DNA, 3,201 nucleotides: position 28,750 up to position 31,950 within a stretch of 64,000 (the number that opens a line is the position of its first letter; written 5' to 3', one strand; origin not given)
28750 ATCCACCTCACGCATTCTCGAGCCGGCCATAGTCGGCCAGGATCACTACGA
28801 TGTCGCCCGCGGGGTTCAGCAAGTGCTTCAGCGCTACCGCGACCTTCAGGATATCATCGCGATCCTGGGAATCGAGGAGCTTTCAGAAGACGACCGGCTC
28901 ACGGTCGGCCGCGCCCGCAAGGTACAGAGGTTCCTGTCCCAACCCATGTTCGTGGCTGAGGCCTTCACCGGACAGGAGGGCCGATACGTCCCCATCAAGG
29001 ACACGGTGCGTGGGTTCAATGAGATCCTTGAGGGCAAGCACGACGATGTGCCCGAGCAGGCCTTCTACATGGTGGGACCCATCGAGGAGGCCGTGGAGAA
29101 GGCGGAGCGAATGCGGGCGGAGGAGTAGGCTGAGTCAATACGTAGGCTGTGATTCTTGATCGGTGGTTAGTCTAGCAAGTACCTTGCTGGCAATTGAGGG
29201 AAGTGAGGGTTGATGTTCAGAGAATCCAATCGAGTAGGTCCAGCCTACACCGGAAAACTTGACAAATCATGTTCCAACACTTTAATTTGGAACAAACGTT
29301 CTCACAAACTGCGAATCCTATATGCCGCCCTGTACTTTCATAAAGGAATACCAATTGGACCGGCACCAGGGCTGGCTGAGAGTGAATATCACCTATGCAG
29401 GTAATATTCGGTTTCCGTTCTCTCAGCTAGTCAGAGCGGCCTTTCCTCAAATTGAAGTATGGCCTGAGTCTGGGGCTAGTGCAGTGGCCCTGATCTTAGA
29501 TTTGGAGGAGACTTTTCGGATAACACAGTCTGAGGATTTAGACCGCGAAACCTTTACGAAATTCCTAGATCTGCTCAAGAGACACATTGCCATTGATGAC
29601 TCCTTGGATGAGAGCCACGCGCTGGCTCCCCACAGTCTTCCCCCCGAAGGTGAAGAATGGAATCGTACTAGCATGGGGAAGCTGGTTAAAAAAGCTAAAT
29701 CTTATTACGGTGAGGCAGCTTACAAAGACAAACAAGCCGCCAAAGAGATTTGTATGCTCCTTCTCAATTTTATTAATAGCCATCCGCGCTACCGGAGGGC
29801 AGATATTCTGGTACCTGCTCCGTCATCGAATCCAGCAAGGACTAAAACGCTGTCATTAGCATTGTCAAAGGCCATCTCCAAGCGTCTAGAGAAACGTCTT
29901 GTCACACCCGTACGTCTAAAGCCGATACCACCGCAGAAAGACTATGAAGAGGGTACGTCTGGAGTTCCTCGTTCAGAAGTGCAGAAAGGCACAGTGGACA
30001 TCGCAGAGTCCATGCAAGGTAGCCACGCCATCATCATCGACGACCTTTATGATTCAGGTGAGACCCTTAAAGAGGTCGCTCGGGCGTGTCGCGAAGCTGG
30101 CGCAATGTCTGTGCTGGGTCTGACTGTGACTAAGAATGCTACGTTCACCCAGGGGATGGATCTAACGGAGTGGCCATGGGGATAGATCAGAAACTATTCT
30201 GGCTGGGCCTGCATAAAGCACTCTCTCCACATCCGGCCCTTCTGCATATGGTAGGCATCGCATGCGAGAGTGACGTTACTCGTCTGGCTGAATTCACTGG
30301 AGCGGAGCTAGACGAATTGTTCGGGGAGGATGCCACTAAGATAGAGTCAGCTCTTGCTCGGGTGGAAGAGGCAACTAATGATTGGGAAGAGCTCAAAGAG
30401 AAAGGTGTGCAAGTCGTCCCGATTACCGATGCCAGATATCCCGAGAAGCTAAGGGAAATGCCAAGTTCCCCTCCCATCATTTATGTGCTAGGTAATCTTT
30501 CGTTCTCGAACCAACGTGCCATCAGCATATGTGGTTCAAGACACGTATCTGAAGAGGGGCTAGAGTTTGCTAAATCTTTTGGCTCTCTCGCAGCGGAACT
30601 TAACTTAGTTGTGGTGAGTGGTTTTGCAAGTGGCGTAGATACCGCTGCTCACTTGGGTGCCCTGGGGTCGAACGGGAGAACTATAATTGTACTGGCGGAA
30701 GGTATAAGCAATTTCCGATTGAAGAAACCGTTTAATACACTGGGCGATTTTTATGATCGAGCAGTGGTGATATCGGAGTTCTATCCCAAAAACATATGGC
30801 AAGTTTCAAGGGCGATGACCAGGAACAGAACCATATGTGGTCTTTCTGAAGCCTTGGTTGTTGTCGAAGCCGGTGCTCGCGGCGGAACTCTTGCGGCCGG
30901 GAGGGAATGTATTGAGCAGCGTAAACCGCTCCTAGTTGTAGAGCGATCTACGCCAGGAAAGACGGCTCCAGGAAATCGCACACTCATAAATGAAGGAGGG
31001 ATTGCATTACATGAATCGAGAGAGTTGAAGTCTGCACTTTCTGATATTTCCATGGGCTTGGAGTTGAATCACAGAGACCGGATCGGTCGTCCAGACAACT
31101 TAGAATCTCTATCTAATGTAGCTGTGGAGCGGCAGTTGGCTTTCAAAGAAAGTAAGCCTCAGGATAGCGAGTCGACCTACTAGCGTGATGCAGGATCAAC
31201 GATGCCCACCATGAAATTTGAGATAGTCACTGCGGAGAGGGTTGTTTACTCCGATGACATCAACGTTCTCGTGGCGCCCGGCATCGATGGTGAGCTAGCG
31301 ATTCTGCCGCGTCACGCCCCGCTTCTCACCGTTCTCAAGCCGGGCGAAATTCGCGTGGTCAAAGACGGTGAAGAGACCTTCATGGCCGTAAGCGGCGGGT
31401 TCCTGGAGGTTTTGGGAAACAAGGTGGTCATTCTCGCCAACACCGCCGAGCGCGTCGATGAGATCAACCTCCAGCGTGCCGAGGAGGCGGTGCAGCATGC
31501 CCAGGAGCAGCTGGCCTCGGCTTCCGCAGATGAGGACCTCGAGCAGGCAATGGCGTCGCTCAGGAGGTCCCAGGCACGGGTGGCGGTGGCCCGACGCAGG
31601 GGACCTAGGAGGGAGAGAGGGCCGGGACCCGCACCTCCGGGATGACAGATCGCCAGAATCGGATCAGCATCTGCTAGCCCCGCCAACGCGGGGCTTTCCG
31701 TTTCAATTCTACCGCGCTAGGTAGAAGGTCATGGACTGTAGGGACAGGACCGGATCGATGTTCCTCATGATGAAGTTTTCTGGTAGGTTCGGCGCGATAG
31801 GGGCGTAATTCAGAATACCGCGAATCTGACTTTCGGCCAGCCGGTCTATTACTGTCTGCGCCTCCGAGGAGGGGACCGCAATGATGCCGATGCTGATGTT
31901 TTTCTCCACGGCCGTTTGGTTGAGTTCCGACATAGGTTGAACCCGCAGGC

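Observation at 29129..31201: Foreign-looking ComF-like PRTase + DprA/Smf-like two-gene cassette inserted inside the ATP synthase operon (between atpD and atpC)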

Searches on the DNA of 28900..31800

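Call 87: search_rna_families(source=window, start=28900, end=31800, threshold=evalue, max_evalue=1)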
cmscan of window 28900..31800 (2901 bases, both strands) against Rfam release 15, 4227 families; matches with E-value up to 1: 0.
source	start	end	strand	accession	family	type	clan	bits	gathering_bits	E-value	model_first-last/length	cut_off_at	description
